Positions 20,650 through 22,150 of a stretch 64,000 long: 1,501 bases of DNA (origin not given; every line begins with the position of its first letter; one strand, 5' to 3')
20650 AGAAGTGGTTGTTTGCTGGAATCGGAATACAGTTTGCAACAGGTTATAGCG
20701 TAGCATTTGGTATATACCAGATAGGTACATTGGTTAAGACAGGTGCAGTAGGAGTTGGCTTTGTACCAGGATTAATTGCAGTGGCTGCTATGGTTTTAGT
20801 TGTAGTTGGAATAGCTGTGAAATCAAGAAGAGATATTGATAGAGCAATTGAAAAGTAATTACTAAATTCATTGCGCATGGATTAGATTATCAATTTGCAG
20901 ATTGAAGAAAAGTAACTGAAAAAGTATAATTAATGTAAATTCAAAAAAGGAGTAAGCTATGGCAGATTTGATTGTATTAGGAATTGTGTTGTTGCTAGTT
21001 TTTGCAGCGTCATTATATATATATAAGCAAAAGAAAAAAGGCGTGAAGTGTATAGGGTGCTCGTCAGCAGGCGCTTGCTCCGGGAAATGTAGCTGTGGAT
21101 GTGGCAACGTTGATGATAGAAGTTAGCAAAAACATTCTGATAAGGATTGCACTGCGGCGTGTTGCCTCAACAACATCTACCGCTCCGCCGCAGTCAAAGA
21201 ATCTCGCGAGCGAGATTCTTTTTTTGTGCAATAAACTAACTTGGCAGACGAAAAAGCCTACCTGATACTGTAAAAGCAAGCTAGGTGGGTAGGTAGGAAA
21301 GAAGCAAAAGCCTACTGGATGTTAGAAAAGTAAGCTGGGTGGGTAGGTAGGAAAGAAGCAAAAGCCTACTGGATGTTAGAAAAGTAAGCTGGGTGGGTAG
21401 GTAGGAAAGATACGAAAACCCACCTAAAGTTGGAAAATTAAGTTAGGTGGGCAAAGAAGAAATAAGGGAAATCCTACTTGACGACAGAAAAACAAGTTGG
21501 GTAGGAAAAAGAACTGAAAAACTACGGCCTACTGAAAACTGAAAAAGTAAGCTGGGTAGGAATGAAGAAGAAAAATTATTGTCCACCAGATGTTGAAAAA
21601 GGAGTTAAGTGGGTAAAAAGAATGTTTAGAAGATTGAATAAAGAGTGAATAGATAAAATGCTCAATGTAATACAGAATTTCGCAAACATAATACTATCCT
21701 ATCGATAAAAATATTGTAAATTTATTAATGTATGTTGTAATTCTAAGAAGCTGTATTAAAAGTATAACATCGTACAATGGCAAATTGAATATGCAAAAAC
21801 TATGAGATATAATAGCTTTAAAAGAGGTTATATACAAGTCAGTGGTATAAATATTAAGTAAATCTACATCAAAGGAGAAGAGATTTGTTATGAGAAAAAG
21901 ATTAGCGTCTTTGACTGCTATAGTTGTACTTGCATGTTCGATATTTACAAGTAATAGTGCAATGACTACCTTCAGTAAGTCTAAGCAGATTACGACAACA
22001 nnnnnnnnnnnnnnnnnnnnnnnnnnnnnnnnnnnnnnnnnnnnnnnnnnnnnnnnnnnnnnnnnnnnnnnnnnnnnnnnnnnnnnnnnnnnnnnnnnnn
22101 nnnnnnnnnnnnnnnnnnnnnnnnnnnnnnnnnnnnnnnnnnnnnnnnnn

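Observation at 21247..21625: Seven tandem ~54-bp stem-loop units in the feo-amylase intergenic region (non-coding, not CRISPR)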

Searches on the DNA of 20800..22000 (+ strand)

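Call 5: search_rna_families(source=window, start=20800, end=22000, threshold=evalue, max_evalue=10)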
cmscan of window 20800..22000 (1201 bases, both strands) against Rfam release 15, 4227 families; matches with E-value up to 10: 8.
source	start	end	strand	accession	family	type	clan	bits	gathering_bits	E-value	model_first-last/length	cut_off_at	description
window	21812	21930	+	RF01601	plasmodium_snoR26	Gene; snRNA; snoRNA; CD-box;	-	23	50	5.9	1-160/160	no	small nucleolar RNA snoR26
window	21195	21222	-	RF00898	mir-242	Gene; miRNA;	-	20.1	54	0.51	1-77/77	no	mir-242 microRNA precursor family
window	21102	21167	+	RF01192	SNORD11B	Gene; snRNA; snoRNA; CD-box;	CL00103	18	50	6.2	1-87/87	no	Small nucleolar RNA SNORD11B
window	21622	21689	+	RF01202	sn2991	Gene; snRNA; snoRNA; CD-box;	-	17.8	60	4.4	1-98/98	no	Small nucleolar RNA sn2991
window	21027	21079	-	RF00489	ctRNA_p42d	Gene; antisense;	-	14.7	50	9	1-46/46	no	ctRNA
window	21110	21222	+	RF00619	U6atac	Gene; snRNA; splicing;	CL00009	13.5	33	1.3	1-126/126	no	U6atac minor spliceosomal RNA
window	21388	21428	+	RF02687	RAGATH-8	Gene; sRNA;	-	12.6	86.7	1.2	1-276/276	no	RAGATH-8 RNA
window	21442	21482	+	RF02687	RAGATH-8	Gene; sRNA;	-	10.6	86.7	4.5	1-276/276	no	RAGATH-8 RNA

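Call 60: build_rna_model(alignment_id=A2, structure=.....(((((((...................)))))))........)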
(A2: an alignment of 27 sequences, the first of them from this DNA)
Model R1 built from alignment A2 (27 sequences, 46 columns); structure: as given.
model positions 46; base pairs 7; branch points 0; effective number of sequences 27; information 0.81 bits per position. Calibrated on 0.2 Mb of random sequence (short: E-values are rough).
structure used (alignment columns):
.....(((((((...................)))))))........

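Call 61: search_with_rna_model(model_id=R1, source=window, max_evalue=10)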
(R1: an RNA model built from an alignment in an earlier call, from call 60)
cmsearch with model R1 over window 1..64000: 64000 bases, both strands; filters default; matches with E-value up to 10: 18.
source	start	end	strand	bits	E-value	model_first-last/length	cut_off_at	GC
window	21414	21459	+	47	4.3e-09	1-46/46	no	0.39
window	21468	21513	+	43.3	3.3e-08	1-46/46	no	0.37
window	21306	21351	+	42.8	4.4e-08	1-46/46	no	0.46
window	21360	21405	+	42.8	4.4e-08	1-46/46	no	0.46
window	21252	21297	+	40.2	1.9e-07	1-46/46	no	0.46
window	21523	21568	+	39.9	2.2e-07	1-46/46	no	0.41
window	21577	21621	+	33.6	7.3e-06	1-46/46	no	0.36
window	43209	43254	+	19.7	0.017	1-46/46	no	0.35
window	30987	31035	+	18.7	0.029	1-46/46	no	0.45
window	18832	18886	+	16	0.12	1-46/46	no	0.35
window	14152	14197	+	13.8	0.42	1-46/46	no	0.26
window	32344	32371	+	12.8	0.73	1-46/46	no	0.39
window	15698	15749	+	12.5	0.89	1-46/46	no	0.4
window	21976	22021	+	12.3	0.99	1-46/46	no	0.33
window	7413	7455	+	10.8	2.2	1-46/46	no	0.26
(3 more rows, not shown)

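Call 62: search_with_rna_model(model_id=R1, sources=[L088, L089, L170, L171, L172, L173, L174, L175, L083, L085, L002, L003, L004, L005, L006, L011, L012, L014, L016, L019, L030, L036, L039, L055, L062, L073, L079, L080, L081, L090, L091, L092, L095, L098], max_evalue=1)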
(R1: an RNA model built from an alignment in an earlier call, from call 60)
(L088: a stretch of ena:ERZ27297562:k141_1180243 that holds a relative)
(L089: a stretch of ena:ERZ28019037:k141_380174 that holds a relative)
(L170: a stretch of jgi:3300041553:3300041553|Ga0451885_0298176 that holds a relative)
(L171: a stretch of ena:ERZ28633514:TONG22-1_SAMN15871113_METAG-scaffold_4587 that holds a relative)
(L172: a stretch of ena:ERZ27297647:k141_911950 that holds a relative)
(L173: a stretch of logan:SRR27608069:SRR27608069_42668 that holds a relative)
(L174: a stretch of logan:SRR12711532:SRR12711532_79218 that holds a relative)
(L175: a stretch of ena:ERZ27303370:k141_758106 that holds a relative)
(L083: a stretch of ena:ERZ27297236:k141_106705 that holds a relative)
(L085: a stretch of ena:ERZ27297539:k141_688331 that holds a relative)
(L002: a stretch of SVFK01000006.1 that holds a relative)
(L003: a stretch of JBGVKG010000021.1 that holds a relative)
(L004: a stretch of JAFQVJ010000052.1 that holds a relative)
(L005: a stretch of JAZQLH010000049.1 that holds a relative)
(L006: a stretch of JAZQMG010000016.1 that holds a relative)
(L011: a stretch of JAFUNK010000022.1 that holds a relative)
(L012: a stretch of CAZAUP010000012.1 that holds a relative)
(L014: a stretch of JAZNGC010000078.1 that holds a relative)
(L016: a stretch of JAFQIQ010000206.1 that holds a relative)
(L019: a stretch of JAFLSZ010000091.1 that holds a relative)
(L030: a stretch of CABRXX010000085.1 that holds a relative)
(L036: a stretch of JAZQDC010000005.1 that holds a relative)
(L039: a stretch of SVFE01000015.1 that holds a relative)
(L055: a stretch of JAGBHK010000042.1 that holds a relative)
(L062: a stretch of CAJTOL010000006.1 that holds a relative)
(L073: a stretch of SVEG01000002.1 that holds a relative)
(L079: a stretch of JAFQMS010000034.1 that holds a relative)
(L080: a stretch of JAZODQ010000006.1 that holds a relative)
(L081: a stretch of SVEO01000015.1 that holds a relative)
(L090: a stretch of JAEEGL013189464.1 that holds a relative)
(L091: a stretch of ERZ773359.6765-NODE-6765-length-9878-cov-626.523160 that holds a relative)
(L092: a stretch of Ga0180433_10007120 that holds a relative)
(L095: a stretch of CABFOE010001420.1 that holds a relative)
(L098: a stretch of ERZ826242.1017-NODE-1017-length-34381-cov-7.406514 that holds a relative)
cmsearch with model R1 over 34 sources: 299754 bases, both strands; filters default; matches with E-value up to 1: 41.
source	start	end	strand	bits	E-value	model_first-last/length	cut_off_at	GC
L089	3230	3275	+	47.5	1.5e-08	1-46/46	no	0.41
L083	3525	3570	+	47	2e-08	1-46/46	no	0.39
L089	3358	3403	+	45.7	4.1e-08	1-46/46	no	0.39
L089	3166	3211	+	45.3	5.2e-08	1-46/46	no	0.33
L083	3579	3624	+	44.5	8e-08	1-46/46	no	0.35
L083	3309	3354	+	44.5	8.2e-08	1-46/46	no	0.48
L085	3415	3460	+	44.5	8.2e-08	1-46/46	no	0.48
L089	3422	3467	+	44.4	8.4e-08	1-46/46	no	0.39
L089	3294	3339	+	43.9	1.2e-07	1-46/46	no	0.41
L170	926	971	+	43.6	1.3e-07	1-46/46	no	0.37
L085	3523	3568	+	43.6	1.4e-07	1-46/46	no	0.37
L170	862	907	+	43.5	1.4e-07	1-46/46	no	0.35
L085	3577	3622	+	43.3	1.6e-07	1-46/46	no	0.37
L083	3417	3462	+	42.8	2e-07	1-46/46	no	0.46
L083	3471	3516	+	42.8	2e-07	1-46/46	no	0.46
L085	3361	3406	+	42.8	2e-07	1-46/46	no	0.46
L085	3469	3514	+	42.8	2e-07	1-46/46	no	0.46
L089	3485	3530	+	42.8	2.1e-07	1-46/46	no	0.46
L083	3363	3408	+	42.8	2.2e-07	1-46/46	no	0.46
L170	734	779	+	42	3.2e-07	1-46/46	no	0.37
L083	3255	3300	+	40.2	8.7e-07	1-46/46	no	0.46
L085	3307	3352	+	40.2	8.7e-07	1-46/46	no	0.46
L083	3634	3679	+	39.9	1e-06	1-46/46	no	0.41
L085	3632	3677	+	39.9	1e-06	1-46/46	no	0.41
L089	3549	3594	+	39.4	1.4e-06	1-46/46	no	0.5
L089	3805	3850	+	38.7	2e-06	1-46/46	no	0.54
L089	3741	3786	+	38.6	2.2e-06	1-46/46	no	0.52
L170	670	715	+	38.2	2.6e-06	1-46/46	no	0.28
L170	798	843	+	38.2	2.6e-06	1-46/46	no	0.28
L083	3688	3732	+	37.9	3.1e-06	1-46/46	no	0.38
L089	3677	3722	+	36.9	5.7e-06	1-46/46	no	0.52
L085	3686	3730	+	36.6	6.6e-06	1-46/46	no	0.4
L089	3869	3914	+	36.6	6.6e-06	1-46/46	no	0.48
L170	606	651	+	36.5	6.9e-06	1-46/46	no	0.3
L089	3613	3658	+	34.8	1.8e-05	1-46/46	no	0.52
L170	990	1034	+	32.5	6.4e-05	1-46/46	no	0.33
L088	6109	6157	+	17.4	0.27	1-46/46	no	0.45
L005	414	492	+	17.3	0.29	1-46/46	no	0.28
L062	5143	5182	+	16.4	0.47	1-46/46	no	0.45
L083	835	889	+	16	0.59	1-46/46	no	0.35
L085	888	942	+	16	0.59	1-46/46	no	0.35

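Call 70: search_dna_similar(query=window:21236-21640:+, collection=plasmids, mode=distant, max_evalue=0.001, max_rows=10)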
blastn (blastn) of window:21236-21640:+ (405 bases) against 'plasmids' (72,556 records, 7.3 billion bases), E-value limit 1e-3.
No match.

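Call 71: search_dna_similar(query=window:21236-21640:+, collection=phages, mode=distant, max_evalue=0.001, max_rows=10)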
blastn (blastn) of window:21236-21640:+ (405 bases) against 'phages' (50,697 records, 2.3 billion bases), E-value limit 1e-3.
No match.

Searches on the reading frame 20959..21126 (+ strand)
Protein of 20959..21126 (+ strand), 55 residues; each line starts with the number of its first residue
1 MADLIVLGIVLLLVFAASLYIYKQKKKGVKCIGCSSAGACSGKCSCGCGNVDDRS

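Call 13: search_protein_families(library=pfam, proteins=[window:20959-21126:+])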
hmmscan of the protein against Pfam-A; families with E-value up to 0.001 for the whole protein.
window:20959-21126:+ (55 aa): 1 family
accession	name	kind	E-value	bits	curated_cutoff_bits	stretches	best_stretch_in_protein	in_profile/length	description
PF12669.12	FeoB_associated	-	2.9e-06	27.9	27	1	2-48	1-43/44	FeoB-associated Cys-rich membrane protein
